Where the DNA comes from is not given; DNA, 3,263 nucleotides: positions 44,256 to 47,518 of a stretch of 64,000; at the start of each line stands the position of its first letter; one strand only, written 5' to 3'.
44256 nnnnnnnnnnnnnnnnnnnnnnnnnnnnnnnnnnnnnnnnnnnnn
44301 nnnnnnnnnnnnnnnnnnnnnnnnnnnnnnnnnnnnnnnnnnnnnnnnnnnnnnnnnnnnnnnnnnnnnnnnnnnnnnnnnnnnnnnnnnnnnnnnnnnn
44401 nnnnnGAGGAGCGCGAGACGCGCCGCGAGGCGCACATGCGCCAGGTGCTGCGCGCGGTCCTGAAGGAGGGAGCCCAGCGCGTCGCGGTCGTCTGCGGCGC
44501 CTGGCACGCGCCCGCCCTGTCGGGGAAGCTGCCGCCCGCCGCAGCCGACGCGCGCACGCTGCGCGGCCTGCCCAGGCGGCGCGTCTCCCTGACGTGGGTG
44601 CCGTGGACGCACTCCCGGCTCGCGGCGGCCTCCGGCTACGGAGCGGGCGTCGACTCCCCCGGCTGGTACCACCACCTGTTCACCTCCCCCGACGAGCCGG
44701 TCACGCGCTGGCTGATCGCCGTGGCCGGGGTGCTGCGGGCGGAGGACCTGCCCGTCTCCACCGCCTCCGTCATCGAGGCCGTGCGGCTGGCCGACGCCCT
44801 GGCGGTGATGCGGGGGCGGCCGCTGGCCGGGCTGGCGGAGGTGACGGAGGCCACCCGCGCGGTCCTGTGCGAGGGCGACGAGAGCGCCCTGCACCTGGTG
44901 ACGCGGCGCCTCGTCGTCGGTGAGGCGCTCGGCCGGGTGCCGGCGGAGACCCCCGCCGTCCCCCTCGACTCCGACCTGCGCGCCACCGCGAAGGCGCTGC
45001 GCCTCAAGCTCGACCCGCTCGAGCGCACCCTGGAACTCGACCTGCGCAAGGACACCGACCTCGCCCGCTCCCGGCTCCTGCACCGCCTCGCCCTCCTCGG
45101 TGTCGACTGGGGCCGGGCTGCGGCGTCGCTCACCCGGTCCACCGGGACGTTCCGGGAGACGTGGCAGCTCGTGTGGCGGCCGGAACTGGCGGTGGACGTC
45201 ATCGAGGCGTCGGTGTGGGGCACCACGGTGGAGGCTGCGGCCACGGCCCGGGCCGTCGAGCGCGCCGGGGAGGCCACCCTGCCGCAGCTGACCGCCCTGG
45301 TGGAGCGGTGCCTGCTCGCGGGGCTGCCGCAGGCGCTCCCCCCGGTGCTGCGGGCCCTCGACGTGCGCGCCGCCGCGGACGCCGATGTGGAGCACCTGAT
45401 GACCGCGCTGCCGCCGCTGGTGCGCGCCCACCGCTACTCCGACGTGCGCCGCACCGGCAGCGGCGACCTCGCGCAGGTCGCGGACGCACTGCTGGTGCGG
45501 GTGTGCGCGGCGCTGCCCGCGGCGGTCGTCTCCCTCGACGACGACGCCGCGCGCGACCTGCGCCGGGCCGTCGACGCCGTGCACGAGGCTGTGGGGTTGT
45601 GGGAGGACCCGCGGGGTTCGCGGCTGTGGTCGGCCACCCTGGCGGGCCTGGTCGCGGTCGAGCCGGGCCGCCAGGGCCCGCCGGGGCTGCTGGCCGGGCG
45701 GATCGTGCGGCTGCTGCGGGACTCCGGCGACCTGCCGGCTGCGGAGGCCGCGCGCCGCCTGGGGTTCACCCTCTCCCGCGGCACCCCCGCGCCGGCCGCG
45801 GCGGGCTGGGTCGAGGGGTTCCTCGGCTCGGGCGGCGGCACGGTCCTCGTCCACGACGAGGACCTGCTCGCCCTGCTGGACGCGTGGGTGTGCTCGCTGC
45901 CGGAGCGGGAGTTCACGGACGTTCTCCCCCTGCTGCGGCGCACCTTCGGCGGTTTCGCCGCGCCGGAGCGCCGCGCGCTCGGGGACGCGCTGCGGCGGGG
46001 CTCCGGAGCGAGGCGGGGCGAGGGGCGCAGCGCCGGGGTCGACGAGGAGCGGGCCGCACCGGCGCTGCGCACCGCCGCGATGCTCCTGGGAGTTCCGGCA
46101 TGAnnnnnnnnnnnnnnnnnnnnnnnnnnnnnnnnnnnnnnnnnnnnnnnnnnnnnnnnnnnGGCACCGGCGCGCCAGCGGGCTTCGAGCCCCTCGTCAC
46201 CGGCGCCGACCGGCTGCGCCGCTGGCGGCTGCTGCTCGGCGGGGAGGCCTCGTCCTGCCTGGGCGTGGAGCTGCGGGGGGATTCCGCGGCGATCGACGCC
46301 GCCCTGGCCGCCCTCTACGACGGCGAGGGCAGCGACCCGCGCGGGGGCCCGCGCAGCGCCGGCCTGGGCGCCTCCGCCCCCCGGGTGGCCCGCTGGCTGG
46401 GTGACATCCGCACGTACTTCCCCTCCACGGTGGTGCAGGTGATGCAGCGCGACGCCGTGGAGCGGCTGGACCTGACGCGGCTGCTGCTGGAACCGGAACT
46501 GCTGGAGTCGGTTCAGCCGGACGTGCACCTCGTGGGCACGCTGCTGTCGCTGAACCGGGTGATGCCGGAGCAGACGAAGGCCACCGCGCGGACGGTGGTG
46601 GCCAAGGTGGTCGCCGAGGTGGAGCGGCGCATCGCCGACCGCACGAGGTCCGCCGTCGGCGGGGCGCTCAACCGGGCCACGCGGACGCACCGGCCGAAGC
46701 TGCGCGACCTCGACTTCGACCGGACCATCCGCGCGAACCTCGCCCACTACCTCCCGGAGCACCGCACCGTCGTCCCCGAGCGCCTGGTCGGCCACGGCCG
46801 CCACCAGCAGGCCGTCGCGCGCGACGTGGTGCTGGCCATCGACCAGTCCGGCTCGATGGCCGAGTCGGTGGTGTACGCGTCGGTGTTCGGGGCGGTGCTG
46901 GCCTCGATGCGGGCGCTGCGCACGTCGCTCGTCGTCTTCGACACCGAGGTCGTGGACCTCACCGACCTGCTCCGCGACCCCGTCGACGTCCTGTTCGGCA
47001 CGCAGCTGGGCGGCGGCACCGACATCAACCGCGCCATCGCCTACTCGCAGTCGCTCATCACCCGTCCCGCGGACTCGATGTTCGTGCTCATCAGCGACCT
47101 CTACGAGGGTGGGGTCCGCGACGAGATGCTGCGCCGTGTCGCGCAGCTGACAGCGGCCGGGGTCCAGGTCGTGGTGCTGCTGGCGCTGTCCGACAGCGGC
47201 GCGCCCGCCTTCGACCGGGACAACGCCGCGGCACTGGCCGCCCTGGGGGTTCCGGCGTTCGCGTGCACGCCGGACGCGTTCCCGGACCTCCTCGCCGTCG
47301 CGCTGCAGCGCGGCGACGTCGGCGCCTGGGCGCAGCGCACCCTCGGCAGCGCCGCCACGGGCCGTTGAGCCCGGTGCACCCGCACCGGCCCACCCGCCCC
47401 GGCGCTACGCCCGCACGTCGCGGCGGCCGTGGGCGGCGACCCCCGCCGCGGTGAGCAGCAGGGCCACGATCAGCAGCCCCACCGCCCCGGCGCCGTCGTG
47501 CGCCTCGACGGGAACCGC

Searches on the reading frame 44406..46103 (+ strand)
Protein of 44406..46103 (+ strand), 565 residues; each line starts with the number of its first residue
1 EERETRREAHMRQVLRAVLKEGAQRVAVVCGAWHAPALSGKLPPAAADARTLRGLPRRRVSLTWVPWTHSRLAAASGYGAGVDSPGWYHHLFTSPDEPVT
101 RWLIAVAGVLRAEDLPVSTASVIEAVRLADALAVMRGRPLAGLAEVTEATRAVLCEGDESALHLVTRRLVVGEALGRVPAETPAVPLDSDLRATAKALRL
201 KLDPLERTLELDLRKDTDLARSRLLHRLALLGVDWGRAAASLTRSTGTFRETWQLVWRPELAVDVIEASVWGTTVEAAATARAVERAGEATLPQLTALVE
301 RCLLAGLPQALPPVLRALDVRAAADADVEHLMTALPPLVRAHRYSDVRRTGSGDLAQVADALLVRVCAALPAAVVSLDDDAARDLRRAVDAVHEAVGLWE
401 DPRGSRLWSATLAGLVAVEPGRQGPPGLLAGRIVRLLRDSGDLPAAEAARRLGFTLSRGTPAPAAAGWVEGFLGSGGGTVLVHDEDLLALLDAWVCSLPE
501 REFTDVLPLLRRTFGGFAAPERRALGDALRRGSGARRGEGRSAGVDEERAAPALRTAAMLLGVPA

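Call 58: search_protein_families(library=pfam, proteins=[window:44406-46103:+], max_evalue=0.0001)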
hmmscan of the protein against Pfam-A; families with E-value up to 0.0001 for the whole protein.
window:44406-46103:+ (565 aa): 1 family
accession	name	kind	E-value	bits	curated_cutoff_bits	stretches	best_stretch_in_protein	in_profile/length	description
PF18934.5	DUF5682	-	6.5e-209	696.3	26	1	2-561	169-727/727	Family of unknown function (DUF5682)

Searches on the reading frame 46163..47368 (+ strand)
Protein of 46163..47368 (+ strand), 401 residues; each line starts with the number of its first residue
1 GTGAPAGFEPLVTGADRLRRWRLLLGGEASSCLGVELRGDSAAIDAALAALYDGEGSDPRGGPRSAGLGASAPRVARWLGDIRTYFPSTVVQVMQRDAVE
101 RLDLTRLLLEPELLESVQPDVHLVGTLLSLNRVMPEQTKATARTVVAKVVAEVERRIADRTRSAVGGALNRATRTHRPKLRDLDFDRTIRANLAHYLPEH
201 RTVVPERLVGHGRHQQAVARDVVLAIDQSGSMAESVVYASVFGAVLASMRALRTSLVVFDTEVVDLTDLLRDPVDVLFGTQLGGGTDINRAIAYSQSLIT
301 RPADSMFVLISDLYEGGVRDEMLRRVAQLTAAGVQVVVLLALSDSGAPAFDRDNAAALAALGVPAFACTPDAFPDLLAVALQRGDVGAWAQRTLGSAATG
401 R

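Call 58: search_protein_families(library=pfam, proteins=[window:46163-47368:+], max_evalue=0.0001)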
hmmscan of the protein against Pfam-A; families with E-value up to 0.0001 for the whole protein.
window:46163-47368:+ (401 aa): 1 family
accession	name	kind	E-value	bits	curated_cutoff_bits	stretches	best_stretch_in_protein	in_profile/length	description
PF05762.20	VWA_CoxE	-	4.4e-51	173.9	26.4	1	160-373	4-218/222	VWA domain containing CoxE-like protein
